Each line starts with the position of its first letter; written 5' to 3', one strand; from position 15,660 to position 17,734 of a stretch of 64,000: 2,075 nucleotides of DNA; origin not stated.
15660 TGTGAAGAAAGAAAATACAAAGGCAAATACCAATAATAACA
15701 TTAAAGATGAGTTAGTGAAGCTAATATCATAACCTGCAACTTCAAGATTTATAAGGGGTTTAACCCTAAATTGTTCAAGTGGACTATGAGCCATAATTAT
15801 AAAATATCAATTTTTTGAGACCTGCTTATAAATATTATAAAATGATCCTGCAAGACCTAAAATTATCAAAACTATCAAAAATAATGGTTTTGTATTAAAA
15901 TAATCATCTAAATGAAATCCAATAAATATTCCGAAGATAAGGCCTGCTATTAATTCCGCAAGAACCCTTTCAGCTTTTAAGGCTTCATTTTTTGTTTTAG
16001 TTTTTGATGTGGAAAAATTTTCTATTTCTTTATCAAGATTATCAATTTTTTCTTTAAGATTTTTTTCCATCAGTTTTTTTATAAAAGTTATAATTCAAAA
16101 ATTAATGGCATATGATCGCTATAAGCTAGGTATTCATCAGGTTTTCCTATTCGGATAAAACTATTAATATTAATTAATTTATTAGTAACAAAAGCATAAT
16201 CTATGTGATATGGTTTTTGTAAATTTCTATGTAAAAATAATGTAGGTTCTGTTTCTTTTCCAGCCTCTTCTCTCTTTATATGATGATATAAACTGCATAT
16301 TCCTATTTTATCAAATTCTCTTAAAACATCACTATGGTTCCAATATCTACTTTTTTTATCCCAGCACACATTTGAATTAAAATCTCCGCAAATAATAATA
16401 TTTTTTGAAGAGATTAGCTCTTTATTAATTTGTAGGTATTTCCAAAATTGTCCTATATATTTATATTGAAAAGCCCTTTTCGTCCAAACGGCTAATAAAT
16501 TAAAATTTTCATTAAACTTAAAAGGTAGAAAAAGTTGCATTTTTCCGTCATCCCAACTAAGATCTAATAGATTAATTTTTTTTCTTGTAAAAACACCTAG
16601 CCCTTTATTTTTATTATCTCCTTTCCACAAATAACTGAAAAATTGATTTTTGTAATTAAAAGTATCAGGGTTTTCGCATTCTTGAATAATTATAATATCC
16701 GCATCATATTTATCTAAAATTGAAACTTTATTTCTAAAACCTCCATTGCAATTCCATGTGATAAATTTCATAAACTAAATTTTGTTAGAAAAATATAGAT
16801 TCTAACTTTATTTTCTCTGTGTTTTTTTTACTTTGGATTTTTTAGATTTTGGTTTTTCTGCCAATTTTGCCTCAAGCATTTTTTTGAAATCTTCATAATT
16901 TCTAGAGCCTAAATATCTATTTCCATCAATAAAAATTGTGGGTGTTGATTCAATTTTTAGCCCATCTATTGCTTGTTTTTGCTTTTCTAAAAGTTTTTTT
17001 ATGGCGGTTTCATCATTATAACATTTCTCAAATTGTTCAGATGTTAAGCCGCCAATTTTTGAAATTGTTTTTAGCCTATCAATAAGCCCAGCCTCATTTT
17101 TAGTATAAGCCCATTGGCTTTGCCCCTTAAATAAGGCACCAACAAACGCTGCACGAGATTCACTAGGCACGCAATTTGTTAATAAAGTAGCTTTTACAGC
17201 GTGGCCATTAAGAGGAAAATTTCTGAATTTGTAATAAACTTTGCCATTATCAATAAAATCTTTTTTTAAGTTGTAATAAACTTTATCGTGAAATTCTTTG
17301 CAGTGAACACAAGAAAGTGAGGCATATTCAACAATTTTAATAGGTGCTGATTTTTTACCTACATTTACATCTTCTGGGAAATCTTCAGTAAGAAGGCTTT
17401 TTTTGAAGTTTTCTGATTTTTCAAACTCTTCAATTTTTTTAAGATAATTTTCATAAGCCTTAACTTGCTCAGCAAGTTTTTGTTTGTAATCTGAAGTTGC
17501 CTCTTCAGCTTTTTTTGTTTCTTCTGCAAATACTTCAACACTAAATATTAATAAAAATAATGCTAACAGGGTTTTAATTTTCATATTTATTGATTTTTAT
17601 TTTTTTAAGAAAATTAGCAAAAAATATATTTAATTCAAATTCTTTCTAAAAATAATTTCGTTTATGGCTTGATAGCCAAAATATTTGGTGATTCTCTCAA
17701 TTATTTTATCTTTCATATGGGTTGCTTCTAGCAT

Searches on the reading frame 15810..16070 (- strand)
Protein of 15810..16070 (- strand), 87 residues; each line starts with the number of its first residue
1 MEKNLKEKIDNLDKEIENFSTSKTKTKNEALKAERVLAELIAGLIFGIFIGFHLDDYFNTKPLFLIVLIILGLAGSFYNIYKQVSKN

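Call 66: search_protein_families(library=pfam, proteins=[window:15810-16070:-], max_evalue=0.00001)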
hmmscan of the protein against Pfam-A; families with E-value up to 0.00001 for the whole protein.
window:15810-16070:- (87 aa): 1 family
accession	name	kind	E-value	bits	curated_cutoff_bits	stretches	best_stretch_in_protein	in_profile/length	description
PF09527.15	ATPase_gene1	-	6.6e-15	55.3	26.6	1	38-83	9-54/54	Putative F0F1-ATPase subunit Ca2+/Mg2+ transporter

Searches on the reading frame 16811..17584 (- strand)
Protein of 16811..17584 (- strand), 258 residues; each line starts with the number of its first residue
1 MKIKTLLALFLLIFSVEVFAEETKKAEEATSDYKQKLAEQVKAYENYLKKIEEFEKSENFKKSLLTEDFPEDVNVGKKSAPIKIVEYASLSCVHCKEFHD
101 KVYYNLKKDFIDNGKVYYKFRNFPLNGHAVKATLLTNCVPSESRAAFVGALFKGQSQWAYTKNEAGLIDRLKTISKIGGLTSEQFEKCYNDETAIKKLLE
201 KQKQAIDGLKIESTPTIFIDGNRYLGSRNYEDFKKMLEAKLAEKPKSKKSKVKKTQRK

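Call 66: search_protein_families(library=pfam, proteins=[window:16811-17584:-], max_evalue=0.00001)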
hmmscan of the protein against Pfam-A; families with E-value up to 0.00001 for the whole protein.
window:16811-17584:- (258 aa): 2 families
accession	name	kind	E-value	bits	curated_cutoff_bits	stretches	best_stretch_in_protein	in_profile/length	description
PF13462.12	Thioredoxin_4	-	1e-34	120.6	23.2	1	71-238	4-164/165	Thioredoxin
PF01323.26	DSBA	-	3.3e-06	27.4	25.6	0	171-237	125-190/191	DSBA-like thioredoxin domain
